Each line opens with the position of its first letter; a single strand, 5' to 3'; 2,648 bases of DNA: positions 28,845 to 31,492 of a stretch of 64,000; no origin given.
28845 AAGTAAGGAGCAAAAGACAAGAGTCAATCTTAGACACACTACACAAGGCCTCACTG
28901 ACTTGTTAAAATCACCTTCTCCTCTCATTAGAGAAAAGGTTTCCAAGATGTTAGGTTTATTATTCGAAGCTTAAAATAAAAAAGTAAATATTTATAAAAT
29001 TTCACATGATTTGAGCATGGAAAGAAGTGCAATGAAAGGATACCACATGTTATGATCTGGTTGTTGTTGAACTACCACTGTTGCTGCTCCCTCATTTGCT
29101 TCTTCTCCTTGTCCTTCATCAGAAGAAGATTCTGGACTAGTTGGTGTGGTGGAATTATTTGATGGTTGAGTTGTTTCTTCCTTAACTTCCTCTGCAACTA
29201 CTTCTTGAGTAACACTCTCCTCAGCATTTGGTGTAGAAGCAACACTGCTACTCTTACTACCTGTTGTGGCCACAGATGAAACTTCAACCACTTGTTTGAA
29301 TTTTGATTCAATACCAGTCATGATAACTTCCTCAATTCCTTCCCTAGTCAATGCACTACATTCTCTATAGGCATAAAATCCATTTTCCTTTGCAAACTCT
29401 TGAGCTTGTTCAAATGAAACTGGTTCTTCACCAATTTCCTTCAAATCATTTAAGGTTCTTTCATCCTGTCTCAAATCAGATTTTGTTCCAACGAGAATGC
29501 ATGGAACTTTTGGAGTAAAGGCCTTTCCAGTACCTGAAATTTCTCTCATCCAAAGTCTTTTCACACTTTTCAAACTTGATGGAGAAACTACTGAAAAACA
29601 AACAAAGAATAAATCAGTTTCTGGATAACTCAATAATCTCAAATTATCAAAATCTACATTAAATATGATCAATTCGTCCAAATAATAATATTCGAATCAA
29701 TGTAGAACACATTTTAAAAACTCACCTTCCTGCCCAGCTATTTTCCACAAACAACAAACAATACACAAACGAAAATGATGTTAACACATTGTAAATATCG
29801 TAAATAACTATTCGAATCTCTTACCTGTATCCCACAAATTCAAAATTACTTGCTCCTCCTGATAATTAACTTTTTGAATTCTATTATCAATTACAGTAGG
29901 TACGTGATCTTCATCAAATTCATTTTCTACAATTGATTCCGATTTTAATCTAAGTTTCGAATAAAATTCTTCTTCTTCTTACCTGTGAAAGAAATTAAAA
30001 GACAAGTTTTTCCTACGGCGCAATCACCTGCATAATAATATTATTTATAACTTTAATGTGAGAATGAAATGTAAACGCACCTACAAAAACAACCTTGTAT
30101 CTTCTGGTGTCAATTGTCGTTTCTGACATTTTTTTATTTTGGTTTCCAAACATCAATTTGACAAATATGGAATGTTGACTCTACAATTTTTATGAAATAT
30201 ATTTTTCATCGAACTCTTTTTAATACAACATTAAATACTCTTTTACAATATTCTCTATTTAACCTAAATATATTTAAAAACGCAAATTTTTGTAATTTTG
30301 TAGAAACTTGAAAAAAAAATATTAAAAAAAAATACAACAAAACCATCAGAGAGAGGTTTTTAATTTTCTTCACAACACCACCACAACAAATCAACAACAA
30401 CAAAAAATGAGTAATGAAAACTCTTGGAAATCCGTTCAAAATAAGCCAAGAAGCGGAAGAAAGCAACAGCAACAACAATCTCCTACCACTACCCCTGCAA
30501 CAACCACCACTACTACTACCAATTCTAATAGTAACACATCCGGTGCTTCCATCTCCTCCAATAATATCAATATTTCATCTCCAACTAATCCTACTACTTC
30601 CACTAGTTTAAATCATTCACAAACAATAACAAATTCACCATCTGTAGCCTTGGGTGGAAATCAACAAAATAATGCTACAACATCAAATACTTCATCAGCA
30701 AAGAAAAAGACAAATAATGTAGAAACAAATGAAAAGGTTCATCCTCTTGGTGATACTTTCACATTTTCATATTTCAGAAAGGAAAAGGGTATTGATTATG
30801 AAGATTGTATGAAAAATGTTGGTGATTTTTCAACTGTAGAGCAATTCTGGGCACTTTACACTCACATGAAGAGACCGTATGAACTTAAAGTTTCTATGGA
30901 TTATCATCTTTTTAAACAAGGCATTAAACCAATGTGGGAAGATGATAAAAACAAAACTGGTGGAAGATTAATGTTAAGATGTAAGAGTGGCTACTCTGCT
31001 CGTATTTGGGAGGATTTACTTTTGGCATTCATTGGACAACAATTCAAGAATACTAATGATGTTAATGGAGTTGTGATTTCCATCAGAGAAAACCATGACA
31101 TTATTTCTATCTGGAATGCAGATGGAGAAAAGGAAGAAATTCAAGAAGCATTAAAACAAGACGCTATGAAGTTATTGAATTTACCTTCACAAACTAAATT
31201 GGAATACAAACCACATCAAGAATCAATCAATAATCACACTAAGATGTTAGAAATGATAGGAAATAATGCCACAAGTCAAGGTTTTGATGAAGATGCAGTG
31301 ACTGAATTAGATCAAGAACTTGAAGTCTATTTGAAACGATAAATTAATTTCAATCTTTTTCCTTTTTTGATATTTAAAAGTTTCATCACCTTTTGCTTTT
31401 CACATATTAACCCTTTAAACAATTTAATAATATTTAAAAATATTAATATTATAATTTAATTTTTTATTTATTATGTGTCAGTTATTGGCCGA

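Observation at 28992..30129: Rho-family GTPase with Cys at the Gly14(RhoA)/Gly12(Ras)-equivalent position and a ~90-aa S/T/E-rich insert before the CaaX box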

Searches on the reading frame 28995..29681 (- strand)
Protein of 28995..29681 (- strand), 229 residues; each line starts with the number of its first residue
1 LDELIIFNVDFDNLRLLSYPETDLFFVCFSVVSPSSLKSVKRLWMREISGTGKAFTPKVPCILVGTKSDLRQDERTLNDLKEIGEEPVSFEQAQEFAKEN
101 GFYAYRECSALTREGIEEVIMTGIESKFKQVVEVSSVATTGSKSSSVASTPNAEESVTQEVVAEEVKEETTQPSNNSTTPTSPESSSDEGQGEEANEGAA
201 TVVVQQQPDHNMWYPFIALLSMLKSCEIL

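Call 57: list_cluster_members(proteins=[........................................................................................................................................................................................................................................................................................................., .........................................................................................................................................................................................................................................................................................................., window:28995-29681:-, P0002, P0005])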
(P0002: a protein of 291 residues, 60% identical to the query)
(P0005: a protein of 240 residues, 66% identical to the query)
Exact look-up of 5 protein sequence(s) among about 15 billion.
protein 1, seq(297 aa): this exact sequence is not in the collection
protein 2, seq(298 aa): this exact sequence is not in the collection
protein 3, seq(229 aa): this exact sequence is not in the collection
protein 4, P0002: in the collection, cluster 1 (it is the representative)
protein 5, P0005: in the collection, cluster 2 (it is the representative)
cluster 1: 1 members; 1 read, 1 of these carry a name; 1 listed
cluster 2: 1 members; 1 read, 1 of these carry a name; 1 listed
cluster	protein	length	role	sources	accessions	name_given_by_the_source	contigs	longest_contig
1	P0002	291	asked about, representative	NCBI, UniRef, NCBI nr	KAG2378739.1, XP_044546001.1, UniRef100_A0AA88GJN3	hypothetical protein C9374_007887 [Naegleria lovaniensis] | Rho family small GTPase n=1 Tax=Naegleria lovaniensis TaxID=51637 RepID=A0AA88GJN3_NAELO | uncharacterized protein C9374_007887 [Naegleria lovaniensis]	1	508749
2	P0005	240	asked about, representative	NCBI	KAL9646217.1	hypothetical protein ABK040_008090 [Willaertia magna]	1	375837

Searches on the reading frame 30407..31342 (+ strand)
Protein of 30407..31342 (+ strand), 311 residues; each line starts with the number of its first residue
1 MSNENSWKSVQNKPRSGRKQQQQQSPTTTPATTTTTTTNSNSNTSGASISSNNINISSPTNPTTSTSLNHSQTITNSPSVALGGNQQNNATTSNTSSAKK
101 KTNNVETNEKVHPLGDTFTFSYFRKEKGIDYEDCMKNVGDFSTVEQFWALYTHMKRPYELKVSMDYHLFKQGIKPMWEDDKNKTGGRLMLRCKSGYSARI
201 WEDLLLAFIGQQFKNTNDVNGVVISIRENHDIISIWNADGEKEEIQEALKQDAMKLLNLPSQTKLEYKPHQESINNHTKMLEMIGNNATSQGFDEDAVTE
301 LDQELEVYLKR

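Call 9: list_cluster_members(proteins=[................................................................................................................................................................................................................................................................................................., window:30407-31339:+, P0001, P0042, P0011])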
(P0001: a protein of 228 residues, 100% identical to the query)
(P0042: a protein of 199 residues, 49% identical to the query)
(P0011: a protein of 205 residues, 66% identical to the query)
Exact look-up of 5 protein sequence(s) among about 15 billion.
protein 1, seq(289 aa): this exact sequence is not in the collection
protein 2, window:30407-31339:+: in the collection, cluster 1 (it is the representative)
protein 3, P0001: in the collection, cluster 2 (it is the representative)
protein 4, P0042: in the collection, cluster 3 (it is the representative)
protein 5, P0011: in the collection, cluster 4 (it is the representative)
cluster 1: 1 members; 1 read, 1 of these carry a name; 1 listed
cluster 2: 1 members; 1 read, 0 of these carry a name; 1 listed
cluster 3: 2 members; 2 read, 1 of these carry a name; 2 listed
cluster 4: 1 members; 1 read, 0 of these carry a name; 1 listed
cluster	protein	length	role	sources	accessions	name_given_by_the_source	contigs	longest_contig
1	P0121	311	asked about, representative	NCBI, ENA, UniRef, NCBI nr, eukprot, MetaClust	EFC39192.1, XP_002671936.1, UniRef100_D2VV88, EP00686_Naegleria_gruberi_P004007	predicted protein [Naegleria gruberi] | Predicted protein n=1 Tax=Naegleria gruberi TaxID=5762 RepID=D2VV88_NAEGR | uncharacterized protein NAEGRDRAFT_72930 [Naegleria gruberi]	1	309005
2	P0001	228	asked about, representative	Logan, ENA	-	-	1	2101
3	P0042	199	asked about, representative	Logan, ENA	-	-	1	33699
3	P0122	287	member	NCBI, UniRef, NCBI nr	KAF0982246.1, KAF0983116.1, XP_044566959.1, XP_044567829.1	hypothetical protein FDP41_011094 [Naegleria fowleri] | Uncharacterized protein n=1 Tax=Naegleria fowleri TaxID=5763 RepID=A0A6A5C5S8_NAEFO | uncharacterized protein FDP41_011651 [Naegleria fowleri]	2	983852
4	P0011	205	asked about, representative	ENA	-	-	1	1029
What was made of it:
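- No transcript evidence for N. gruberi was found (calls 9, 57).
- Tried and rejected: Transcript evidence: exact look-ups of the 289-, 297- and 298-aa products and of the last-exon ORF found no transcript-derived or annotated N. gruberi protein (calls 9, 57).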

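Call 14: find_encoding_contigs(protein=window:30407-31342:+, flank=10000, max_places=3)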
Protein window:30407-31342:+ (311 aa): 1 contig read that carries it; 1 place shown.
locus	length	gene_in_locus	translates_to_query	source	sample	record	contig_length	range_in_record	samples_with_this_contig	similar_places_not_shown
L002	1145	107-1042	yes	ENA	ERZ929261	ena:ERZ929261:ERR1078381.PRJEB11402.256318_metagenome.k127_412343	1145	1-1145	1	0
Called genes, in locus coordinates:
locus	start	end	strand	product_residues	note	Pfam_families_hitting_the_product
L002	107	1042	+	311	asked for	PF01652:IF4E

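Call 68: search_protein_families(library=pfam, proteins=[window:30407-31339:+], max_evalue=0.001)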
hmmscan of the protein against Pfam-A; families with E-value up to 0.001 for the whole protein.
window:30407-31339:+ (311 aa): 1 family
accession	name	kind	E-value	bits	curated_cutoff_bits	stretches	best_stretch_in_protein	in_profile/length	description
PF01652.23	IF4E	-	8.7e-54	182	28.7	1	113-267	1-158/158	Eukaryotic initiation factor 4E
